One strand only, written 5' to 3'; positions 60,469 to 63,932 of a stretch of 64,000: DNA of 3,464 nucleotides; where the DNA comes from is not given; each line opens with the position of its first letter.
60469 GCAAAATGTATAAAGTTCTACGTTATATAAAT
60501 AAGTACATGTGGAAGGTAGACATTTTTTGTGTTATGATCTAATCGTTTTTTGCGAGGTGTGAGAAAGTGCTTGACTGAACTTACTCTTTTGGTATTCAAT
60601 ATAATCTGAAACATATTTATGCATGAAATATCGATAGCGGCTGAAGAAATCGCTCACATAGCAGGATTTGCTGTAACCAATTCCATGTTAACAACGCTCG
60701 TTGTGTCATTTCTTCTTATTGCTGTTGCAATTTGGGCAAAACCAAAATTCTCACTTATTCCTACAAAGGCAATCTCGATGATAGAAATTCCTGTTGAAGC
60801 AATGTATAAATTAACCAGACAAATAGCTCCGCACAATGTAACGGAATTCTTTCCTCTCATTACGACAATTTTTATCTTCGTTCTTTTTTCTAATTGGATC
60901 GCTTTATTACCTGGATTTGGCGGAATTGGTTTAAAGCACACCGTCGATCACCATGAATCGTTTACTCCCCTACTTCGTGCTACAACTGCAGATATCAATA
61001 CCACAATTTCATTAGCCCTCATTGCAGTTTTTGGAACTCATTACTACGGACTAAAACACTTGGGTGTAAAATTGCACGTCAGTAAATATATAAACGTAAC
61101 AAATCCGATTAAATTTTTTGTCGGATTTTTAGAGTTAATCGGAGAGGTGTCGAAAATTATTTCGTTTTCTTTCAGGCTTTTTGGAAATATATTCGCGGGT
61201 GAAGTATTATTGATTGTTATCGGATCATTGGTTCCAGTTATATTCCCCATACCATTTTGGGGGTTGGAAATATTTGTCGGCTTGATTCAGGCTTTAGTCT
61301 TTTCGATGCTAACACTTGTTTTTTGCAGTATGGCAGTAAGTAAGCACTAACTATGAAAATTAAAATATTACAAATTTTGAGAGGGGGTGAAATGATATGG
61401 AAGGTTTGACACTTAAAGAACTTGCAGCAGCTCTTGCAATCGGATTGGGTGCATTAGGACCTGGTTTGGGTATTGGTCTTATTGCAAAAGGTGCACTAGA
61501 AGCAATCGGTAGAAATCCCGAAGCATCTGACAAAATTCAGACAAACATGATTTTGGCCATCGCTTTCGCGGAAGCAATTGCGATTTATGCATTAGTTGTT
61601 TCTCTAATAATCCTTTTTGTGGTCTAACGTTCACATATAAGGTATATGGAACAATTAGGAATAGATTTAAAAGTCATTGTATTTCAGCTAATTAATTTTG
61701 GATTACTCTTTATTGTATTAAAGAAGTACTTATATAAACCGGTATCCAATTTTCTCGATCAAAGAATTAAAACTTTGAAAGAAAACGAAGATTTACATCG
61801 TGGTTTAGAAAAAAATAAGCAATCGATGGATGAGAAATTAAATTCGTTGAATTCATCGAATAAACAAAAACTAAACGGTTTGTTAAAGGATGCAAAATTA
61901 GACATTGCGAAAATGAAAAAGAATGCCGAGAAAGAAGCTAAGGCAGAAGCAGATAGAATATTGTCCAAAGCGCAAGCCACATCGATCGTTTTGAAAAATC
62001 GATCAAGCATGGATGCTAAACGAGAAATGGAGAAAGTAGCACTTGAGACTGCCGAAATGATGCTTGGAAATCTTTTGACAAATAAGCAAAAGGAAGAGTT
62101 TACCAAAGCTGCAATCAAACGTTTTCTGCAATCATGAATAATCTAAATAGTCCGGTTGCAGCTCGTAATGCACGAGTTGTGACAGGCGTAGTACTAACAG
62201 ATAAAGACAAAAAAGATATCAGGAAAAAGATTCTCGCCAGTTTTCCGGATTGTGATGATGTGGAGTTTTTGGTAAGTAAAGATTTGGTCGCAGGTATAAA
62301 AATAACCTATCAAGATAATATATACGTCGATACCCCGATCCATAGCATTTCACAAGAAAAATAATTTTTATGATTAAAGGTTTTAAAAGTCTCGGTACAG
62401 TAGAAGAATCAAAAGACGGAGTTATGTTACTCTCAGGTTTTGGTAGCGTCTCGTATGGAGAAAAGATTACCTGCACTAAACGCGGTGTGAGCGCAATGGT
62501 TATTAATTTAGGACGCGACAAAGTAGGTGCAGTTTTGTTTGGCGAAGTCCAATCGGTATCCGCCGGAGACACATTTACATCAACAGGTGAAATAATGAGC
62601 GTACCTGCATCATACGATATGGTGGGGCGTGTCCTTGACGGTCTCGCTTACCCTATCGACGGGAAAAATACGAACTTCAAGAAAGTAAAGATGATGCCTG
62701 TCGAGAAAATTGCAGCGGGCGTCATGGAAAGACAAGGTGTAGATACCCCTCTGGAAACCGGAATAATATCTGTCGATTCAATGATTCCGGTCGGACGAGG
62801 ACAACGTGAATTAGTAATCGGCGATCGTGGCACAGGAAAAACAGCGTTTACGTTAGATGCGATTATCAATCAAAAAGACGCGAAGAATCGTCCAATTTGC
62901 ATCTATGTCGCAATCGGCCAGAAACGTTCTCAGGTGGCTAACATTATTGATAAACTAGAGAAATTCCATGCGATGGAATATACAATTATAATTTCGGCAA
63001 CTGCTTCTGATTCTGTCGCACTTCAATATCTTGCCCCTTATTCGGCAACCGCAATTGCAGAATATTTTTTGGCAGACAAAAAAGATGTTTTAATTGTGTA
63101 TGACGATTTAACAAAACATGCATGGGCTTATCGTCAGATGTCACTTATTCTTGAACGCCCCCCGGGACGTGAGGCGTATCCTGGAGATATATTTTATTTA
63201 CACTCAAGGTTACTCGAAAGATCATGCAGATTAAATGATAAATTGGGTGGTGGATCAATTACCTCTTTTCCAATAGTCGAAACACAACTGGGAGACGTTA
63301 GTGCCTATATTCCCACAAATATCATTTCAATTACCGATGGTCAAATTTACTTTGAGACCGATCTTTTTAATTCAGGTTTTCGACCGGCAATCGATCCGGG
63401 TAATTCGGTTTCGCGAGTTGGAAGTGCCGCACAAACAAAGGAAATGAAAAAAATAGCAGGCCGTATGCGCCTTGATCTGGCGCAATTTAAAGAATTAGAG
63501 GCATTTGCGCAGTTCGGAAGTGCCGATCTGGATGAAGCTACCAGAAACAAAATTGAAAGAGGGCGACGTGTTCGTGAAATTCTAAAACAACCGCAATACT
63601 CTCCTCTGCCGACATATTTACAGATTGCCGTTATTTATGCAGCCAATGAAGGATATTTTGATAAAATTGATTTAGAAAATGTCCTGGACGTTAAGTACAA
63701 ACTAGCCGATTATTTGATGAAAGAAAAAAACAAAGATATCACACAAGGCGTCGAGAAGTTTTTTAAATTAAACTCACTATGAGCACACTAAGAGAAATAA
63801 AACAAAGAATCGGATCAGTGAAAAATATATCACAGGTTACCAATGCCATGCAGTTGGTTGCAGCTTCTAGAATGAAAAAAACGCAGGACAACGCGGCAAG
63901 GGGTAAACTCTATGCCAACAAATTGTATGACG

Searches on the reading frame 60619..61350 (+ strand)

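Call 16: search_protein_families(library=pfam, proteins=[window:60619-61350:+], max_evalue=0.0001)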
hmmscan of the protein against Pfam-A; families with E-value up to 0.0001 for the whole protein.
window:60619-61350:+ (243 aa): 1 family
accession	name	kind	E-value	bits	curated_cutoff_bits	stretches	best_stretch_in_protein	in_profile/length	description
PF00119.25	ATP-synt_A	-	2e-42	146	33.9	1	23-236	1-216/217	ATP synthase A chain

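Call 32: search_protein_families(library=ncbifam, proteins=[window:60619-61350:+], max_evalue=1e-10)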
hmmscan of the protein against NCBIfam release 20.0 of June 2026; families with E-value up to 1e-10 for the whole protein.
window:60619-61350:+ (243 aa): 13 families
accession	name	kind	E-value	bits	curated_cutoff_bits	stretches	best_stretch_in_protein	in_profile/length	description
NF004481.0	PRK05815.2-3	equivalog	1.4e-36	126.2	227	1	117-242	99-220/225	F0F1 ATP synthase subunit A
TIGR01131.1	ATP_synt_6_or_A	equivalog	1.3e-34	120.1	102.6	1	17-238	13-225/227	F0F1 ATP synthase subunit A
NF009954.0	PRK13420.1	equivalog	1.6e-31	109.8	272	2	114-241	95-218/229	F0F1 ATP synthase subunit A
NF009955.0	PRK13421.1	equivalog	1.1e-30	106.8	302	1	113-242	94-219/231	F0F1 ATP synthase subunit A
NF004486.0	PRK05815.3-4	equivalog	8.2e-30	104.2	272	1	14-240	20-223/224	F0F1 ATP synthase subunit A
NF004479.0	PRK05815.1-4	equivalog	3.6e-28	98.4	268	1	17-242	15-236/238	F0F1 ATP synthase subunit A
NF004482.0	PRK05815.2-4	equivalog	2.5e-26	92.9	225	1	15-242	25-250/252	F0F1 ATP synthase subunit A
NF004477.0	PRK05815.1-1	equivalog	4.6e-26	91.9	280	1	19-243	38-268/268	F0F1 ATP synthase subunit A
TIGR03306.1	altF1_A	exception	5.8e-23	81.6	302.1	1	21-239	18-215/217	alternate F1F0 ATPase, F0 subunit A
NF004484.0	PRK05815.3-2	equivalog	1.6e-16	60.8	234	0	119-238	99-222/226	F0F1 ATP synthase subunit A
NF004485.0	PRK05815.3-3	equivalog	8.4e-15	54.9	249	0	8-208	10-198/281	F0F1 ATP synthase subunit A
NF004487.0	PRK05815.3-5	equivalog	2e-12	47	224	0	123-209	112-187/269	F0F1 ATP synthase subunit A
NF009953.0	PRK13419.1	equivalog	4.7e-12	45.8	460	0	120-242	197-332/346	F0F1 ATP synthase subunit A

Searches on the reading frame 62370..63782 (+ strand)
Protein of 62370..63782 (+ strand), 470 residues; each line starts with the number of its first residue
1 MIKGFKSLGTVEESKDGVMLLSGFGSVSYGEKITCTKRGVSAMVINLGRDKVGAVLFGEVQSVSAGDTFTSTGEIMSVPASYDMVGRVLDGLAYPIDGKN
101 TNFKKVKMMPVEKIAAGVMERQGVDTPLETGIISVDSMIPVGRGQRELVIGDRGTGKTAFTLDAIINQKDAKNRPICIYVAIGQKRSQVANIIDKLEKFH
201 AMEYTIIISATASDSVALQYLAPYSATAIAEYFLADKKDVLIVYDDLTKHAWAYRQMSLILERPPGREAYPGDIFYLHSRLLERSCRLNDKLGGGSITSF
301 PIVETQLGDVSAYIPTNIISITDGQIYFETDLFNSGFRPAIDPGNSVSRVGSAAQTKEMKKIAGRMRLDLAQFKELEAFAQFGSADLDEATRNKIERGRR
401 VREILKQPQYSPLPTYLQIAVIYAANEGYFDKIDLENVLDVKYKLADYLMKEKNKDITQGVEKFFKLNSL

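Call 16: search_protein_families(library=pfam, proteins=[window:62370-63782:+], max_evalue=0.0001)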
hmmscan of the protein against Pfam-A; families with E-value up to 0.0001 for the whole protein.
window:62370-63782:+ (470 aa): 3 families
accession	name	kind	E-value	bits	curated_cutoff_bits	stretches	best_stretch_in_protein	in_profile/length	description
PF00006.31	ATP-synt_ab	-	4.5e-79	265.4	29.5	1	131-348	1-213/213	ATP synthase alpha/beta family, nucleotide-binding domain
PF00306.32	ATP-synt_ab_C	-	1.1e-37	129.6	27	1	355-462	1-106/126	ATP synthase alpha/beta chain, C terminal domain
PF02874.29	ATP-synt_ab_N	-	4.2e-05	24.4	20.9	0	25-73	22-69/69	ATP synthase alpha/beta family, beta-barrel domain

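Call 32: search_protein_families(library=ncbifam, proteins=[window:62370-63782:+], max_evalue=1e-10)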
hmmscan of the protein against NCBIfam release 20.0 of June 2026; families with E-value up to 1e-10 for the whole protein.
window:62370-63782:+ (470 aa): 32 families (the best 25 are shown)
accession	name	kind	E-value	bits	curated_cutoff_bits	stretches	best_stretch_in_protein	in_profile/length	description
TIGR00962.1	atpA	equivalog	2.8e-196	653.1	484.45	1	6-463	25-478/503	F0F1 ATP synthase subunit alpha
NF009884.0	PRK13343.1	equivalog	1.1e-184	614.9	554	1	6-462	28-478/507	F0F1 ATP synthase subunit alpha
TIGR03324.1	alt_F1F0_F1_al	exception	9.5e-163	542.4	750.5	1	6-460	26-474/497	alternate F1F0 ATPase, F1 subunit alpha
NF045863.1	glide_MMOB1660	exception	3.1e-127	425.6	600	1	11-451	3-445/515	MMOB1660 family gliding motility ATPase complex subunit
NF005523.0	PRK07165.1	equivalog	7.4e-99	331.7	414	1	36-421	33-414/509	ATP F0F1 synthase subunit alpha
NF045936.2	MSC_0619_alpha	exception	4.2e-94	316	520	1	36-411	29-400/505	MSC_0619 family F1-like ATPase alpha subunit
TIGR02546.1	III_secr_ATP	equivalog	4.1e-60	203.7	604.75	1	37-411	38-407/423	type III secretion system ATPase SctN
TIGR03496.1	FliI_clade1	equivalog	1.6e-58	198.5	619.1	1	9-409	1-398/414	flagellar protein export ATPase FliI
TIGR01026.1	fliI_yscN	subfamily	6.4e-58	196.5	379.5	1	6-384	22-395/440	FliI/YscN family ATPase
TIGR03498.1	FliI_clade3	equivalog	1.3e-54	185.5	587.45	1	19-409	11-401/418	flagellar protein export ATPase FliI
NF005391.0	PRK06936.1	equivalog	4.2e-53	180.7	657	1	39-409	58-421/439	type III secretion system ATPase SctN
TIGR03497.1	FliI_clade2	equivalog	2.8e-51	174.8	629.8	1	26-407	17-394/413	flagellar protein export ATPase FliI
NF006012.0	PRK08149.1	equivalog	8.2e-51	173.3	594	1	41-408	48-412/431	type III secretion system ATPase SctN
NF005295.0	PRK06820.1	equivalog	2e-50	172.1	690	1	19-408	40-421/440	EscN/YscN/HrcN family type III secretion system ATPase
NF006575.0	PRK09099.1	subfamily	8.7e-50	169.7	706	1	27-409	45-424/443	type III secretion system ATPase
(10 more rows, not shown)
